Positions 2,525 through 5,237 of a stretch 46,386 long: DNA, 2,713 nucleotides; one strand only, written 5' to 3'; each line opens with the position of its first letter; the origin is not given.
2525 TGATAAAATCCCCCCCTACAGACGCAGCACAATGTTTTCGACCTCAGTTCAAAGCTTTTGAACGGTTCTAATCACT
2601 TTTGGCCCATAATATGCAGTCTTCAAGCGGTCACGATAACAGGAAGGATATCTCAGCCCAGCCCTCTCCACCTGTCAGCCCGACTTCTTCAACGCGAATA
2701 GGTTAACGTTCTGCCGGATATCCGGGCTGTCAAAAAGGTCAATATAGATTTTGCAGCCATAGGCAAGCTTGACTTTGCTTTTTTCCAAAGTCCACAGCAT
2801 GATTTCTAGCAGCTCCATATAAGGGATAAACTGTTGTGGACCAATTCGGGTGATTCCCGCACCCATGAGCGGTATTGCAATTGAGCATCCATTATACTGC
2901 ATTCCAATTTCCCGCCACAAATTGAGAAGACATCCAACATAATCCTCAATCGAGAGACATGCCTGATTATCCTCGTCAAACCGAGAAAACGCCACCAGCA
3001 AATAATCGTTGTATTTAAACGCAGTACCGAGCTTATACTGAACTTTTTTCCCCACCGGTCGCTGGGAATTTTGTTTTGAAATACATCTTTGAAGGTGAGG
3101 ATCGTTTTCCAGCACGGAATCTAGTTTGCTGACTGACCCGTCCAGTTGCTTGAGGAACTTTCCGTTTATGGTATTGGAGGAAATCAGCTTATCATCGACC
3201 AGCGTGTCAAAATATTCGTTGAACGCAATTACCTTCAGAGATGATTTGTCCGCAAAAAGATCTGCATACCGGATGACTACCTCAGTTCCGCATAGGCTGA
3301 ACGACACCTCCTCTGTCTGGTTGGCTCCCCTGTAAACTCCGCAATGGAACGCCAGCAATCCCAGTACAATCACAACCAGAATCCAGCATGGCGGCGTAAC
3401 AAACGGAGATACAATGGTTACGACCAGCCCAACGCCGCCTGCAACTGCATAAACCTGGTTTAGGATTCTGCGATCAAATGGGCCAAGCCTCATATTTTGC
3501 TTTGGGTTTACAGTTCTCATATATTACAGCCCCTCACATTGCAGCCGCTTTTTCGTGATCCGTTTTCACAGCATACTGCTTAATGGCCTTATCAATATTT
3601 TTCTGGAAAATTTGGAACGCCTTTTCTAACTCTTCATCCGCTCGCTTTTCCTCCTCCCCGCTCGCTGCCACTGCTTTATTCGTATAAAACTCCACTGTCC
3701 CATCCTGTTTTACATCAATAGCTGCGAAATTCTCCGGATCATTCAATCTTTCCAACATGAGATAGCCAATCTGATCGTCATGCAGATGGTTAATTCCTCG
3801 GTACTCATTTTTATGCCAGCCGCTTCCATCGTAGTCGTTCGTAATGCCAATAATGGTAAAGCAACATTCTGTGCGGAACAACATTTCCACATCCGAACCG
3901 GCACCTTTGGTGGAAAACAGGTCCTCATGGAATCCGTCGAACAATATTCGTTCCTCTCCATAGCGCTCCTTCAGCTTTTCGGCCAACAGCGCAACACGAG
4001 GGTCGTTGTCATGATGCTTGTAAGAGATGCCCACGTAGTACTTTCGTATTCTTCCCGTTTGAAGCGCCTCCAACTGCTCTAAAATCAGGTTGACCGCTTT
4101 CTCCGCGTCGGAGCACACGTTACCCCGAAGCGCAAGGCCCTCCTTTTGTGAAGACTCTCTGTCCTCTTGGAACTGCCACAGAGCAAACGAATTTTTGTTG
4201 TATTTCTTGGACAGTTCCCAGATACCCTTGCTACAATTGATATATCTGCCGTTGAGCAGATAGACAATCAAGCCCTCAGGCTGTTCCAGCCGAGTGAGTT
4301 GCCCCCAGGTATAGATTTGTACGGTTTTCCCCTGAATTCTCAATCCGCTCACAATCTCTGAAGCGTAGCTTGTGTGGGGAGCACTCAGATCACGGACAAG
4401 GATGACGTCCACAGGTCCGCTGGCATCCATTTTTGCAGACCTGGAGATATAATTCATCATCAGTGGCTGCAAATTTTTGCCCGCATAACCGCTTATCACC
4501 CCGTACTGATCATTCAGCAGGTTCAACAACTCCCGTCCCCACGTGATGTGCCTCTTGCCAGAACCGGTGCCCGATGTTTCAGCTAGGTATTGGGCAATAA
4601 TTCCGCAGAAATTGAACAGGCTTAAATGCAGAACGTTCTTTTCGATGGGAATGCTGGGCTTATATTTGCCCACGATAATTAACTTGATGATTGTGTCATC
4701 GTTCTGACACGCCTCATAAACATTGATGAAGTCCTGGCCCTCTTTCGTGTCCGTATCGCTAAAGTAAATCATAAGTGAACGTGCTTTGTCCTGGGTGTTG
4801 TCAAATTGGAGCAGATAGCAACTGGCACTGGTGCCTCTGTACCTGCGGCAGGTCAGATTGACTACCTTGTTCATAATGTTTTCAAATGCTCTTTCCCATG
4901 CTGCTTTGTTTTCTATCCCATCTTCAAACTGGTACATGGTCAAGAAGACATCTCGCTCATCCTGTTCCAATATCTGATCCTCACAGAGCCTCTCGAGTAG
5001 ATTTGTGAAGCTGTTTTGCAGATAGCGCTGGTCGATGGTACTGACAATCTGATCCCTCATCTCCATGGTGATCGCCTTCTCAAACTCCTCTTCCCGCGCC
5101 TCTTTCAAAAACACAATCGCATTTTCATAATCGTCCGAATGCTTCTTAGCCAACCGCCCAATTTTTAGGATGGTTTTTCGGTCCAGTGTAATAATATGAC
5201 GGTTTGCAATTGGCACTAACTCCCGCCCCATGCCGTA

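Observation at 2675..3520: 2TM + Macro protein resembling the type II Thoeris effector ThsA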

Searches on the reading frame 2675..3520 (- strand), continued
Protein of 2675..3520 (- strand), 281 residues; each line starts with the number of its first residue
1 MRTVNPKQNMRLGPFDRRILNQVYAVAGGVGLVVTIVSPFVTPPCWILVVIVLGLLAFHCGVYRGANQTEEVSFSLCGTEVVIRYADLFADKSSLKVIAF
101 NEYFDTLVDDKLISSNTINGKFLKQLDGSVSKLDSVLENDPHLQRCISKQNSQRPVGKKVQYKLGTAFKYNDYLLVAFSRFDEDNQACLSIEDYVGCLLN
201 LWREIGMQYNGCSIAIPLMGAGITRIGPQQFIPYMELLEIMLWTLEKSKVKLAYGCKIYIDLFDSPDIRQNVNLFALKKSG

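Call 30: search_solved_structures(query=window:2675-3520:-, max_evalue=1e-10, show_alignments=4)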
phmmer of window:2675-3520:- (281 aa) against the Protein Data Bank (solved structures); distinct sequences matched with E-value up to 1e-10: 4.
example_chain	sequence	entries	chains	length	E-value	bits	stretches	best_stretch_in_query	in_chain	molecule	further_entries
8v6q_A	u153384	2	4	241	1e-44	156.4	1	65-278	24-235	Thoeris protein ThsA Macro domain-containing protein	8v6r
9uuz_A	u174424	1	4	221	5.8e-44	153.9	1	71-279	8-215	Thoeris protein ThsA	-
8r66_A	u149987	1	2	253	1.3e-43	152.8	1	72-278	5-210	Thoeris protein ThsA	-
8v6s_A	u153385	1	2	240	4.4e-43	151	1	64-278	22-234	Thoeris protein ThsA Macro domain-containing protein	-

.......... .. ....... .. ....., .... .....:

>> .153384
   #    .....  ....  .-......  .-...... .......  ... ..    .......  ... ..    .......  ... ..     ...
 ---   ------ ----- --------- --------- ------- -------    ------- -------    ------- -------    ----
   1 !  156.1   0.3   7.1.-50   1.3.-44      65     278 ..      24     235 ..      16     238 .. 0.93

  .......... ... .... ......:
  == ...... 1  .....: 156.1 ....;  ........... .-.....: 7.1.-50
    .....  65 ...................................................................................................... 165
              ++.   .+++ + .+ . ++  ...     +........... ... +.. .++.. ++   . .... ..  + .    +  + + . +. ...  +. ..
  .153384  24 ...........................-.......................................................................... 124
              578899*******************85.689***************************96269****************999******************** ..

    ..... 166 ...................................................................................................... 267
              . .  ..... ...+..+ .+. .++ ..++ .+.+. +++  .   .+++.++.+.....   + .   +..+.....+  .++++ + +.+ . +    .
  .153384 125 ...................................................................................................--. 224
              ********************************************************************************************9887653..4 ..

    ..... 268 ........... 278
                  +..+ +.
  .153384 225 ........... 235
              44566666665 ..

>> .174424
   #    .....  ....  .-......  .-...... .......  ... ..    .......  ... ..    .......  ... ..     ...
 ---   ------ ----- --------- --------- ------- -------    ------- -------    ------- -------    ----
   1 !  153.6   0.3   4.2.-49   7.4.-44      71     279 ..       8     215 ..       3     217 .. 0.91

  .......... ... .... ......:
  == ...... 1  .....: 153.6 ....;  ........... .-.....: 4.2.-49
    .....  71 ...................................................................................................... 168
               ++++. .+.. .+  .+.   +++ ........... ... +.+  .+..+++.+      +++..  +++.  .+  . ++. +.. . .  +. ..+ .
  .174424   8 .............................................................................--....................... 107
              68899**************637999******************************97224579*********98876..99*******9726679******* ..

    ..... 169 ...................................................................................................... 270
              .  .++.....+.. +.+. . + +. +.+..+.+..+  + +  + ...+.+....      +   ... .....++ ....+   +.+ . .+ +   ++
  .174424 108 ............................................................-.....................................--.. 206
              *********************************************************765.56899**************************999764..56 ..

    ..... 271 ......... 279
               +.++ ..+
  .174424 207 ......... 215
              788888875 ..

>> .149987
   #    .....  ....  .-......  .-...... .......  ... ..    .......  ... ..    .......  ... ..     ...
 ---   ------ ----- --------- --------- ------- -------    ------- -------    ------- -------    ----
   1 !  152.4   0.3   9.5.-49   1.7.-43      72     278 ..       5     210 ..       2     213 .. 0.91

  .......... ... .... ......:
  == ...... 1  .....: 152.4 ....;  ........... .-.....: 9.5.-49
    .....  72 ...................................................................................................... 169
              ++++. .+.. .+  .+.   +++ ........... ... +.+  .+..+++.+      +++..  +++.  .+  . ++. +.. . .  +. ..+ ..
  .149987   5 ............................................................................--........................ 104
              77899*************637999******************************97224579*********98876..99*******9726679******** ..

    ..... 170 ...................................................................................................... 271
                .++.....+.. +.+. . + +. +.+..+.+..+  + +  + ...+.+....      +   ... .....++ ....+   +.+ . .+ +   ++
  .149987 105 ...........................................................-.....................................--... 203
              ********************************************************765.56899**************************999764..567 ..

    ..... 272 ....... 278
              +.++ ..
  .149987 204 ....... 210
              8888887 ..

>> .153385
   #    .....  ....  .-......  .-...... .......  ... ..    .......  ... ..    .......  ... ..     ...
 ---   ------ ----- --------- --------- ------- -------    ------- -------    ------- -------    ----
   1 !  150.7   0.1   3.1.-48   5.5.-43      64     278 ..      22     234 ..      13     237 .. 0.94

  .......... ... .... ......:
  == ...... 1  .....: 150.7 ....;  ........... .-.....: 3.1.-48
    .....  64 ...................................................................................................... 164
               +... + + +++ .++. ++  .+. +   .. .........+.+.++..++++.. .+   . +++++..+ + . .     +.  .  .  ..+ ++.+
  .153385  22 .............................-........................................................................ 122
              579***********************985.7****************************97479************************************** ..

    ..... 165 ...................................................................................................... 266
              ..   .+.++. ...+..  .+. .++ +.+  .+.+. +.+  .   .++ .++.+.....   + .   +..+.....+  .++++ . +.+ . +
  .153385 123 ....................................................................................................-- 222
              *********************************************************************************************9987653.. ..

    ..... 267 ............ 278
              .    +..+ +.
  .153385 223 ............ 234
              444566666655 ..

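Call 56: find_related_loci(query=A3, collection=metagenome_contigs, flank=10000)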
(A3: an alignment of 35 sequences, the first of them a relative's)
Query A3 (281 aa) in metagenome_contigs; peptide patterns used: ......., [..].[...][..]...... (x = any residue, [..] = any of these).
600 stretches matched a pattern (row limit reached: there are more); 344 encode a relative of the query (tblastn E <= 1e-3); the best 80 are kept; 80 distinct loci.
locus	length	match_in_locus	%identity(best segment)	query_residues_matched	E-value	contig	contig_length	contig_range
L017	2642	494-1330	39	3-278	2e-66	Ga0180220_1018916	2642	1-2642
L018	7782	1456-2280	38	9-278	1e-60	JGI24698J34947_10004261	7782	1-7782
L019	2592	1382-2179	38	10-272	9e-61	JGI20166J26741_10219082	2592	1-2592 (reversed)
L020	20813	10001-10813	39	10-278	9e-60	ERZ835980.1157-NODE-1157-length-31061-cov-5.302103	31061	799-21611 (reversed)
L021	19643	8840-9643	37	10-272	1e-59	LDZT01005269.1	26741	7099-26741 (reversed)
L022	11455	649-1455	35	11-278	2e-59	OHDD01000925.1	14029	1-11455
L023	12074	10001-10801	36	10-273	2e-59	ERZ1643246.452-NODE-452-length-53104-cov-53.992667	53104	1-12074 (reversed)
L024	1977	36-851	37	10-278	5e-61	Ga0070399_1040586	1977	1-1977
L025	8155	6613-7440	39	7-279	4e-59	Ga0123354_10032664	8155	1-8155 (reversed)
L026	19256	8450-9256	38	9-272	5e-59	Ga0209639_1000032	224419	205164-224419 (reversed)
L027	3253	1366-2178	38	10-279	4e-59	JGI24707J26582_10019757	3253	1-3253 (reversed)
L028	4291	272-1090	39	9-278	5e-59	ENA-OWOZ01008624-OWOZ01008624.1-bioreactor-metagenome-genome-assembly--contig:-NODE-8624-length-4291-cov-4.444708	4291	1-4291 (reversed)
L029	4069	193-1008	39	10-280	1e-58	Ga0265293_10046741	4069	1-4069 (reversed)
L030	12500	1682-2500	38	9-278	1e-58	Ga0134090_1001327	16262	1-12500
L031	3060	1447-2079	43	66-279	4e-57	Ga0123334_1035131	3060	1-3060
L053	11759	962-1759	38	10-274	2e-53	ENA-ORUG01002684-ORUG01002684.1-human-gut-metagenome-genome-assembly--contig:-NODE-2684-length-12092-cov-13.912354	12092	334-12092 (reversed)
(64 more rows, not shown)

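Call 65: find_encoding_contigs(protein=P0034, flank=9000, max_places=2)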
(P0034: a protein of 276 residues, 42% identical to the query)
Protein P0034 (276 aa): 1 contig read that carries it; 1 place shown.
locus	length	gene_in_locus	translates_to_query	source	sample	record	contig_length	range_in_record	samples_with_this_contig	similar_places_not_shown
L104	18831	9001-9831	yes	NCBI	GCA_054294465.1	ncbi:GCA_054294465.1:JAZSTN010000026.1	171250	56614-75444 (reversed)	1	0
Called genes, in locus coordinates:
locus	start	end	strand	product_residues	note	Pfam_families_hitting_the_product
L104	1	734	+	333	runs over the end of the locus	PF02540:NAD_synthase (weak), PF00958:GMP_synt_C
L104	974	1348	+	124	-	PF08000:bPH_1, PF14470:bPH_3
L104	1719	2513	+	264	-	-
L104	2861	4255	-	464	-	PF00324:AA_permease, PF13520:AA_permease_2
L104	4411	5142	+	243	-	PF00881:Nitroreductase (faint), PF14512:TM1586_NiRdase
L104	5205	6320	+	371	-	PF00465:Fe-ADH, PF25137:ADH_Fe_C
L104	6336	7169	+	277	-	PF00892:EamA (weak), PF00893:Multi_Drug_Res (faint), PF00892:EamA (weak)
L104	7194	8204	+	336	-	PF06081:ArAE_1, PF11728:ArAE_1_C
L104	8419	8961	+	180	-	-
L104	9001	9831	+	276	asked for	PF20016:ThsA_Macro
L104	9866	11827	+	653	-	PF13676:TIR_2 (weak), PF13432:TPR_16 (faint), PF00515:TPR_1 (faint), PF07719:TPR_2 (faint), PF13181:TPR_8 (faint), PF13414:TPR_11 (faint), PF13428:TPR_14 (faint), PF13431:TPR_17 (faint), +3 more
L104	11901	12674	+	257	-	PF04055:Radical_SAM (weak)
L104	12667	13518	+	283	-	-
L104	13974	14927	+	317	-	PF04754:Transposase_31 (weak)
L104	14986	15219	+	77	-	PF12844:HTH_19, PF13560:HTH_31, PF01381:HTH_3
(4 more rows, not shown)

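Call 73: predict_structure(alignment_id=A3)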
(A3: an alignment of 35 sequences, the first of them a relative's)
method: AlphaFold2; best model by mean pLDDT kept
length: 281 residues; sequences in the alignment: 35
mean_pLDDT: 86.7   pTM: 0.81
mean pLDDT of the five models: 86.7, 85.8, 84.2, 82.0, 82.0
residues with pLDDT >= 90: 134; 70-90: 129; 50-70: 9; < 50: 9
segments of 3 or more residues with pLDDT < 50: 1-8
pLDDT, mean of each block of 10 residues (from residue 1): 43 82 91 91 89 94 90 91 92 90 84 83 84 91 94 86 95 93 83 94 92 91 69 89 93 91 88 80 41
secondary structure, 60 per line:
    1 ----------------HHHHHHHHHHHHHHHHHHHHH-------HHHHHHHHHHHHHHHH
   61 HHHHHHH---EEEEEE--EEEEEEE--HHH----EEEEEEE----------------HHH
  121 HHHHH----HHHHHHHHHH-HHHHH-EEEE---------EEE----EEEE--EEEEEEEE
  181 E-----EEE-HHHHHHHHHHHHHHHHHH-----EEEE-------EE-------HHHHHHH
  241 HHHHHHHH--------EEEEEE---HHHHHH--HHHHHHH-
elements in order: H17-37 H45-67 E71-76 E79-85 E95-101 H118-125 H130-139 H141-145 E147-150 E160-162 E167-170 E173-181 E187-189 H191-208 E214-217 H234-248 E257-262 H266-271 H274-280

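Call 75: fold_search(model_id=the predicted structure, library=pdb)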
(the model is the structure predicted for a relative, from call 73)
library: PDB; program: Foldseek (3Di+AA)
matches with E <= 10: 663; with E <= 0.001: 81
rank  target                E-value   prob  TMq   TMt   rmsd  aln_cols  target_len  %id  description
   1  8v6r_A                9.0e-24  1.00  0.70  0.91   2.0       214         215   40  Crystal structure of EcThsA in complex with ADPR (released 2024-06-12)
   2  8v6r_B                1.7e-23  1.00  0.69  0.92   2.1       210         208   40  Crystal structure of EcThsA in complex with ADPR (released 2024-06-12)
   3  8v6q_B                1.8e-23  1.00  0.66  0.89   1.9       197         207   41  Crystal structure of EcThsA in ligand-free state (released 2024-06-12)
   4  8v6q_A                3.5e-23  1.00  0.70  0.91   2.0       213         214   40  Crystal structure of EcThsA in ligand-free state (released 2024-06-12)
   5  8r66_A                1.7e-22  1.00  0.69  0.91   2.2       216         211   39  Crystal structure of ThsA Macro domain in complex with signaling molecule (released 2025-04-16)
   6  8r66_B                1.3e-21  1.00  0.66  0.89   2.2       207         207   40  Crystal structure of ThsA Macro domain in complex with signaling molecule (released 2025-04-16)
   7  8v6s_B                1.9e-20  1.00  0.69  0.91   2.2       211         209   36  Crystal structure of PcThsA in complex with Imidazole Adenine Dinucleotide (released 2024-06-12)
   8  8v6s_A                2.0e-20  1.00  0.69  0.90   2.2       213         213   36  Crystal structure of PcThsA in complex with Imidazole Adenine Dinucleotide (released 2024-06-12)
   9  4d86                  6.7e-07  1.00  0.46  0.36   7.7       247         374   14  Human PARP14 (ARTD8, BAL2) - macro domains 1 and 2 in complex with adenosine-5-diphosphate (released 2013-03-13)
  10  7ny6                  2.0e-06  1.00  0.47  0.65   4.7       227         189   12  Crystal structure of the Capsaspora owczarzaki macroH2A macrodomain (released 2021-11-24)
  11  5iit_A                2.0e-06  1.00  0.44  0.36  12.2       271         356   15  Structure of SPX domain of the yeast inorganic polyphophate polymerase Vtc4 crystallized by carrier-driven crystalliza (released 2016-04-27)
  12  5iit_C                2.1e-06  1.00  0.44  0.36  12.0       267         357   15  Structure of SPX domain of the yeast inorganic polyphophate polymerase Vtc4 crystallized by carrier-driven crystalliza (released 2016-04-27)
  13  1yd9_A                2.3e-06  1.00  0.46  0.65   4.8       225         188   15  1.6A Crystal Structure of the Non-Histone Domain of the Histone Variant MacroH2A1.1. (released 2005-09-27)
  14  5o2d                  2.9e-06  1.00  0.48  0.67   4.3       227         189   15  PARP14 Macrodomain 2 with inhibitor (released 2017-11-08)
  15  7d3y_B                2.9e-06  1.00  0.44  0.37  14.6       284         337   15  Crystal structure of the osPHR2-osSPX2 complex (released 2021-10-06)
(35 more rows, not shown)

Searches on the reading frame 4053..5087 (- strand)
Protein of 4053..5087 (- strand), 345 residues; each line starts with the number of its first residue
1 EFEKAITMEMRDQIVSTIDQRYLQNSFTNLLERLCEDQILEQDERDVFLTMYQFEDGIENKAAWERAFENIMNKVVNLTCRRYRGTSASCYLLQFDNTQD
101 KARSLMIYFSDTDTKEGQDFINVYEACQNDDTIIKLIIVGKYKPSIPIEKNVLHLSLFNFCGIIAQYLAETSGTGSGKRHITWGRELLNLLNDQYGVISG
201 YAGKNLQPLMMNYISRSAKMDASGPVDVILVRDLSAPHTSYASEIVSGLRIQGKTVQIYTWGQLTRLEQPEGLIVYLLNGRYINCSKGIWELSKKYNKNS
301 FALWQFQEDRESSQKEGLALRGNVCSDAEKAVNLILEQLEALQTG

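Call 9: search_protein_families(library=pfam, proteins=[window:4053-5087:-], max_evalue=10)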
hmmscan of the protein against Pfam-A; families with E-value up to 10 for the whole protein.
seq(345 aa): 2 families
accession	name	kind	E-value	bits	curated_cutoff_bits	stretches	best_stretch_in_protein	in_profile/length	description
PF17727.6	CtsR_C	-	0.077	13.7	23.8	1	9-51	4-46/72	CtsR C-terminal dimerization domain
PF17336.7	DUF5368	-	0.2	12.4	25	1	202-232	60-90/112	Family of unknown function (DUF5368)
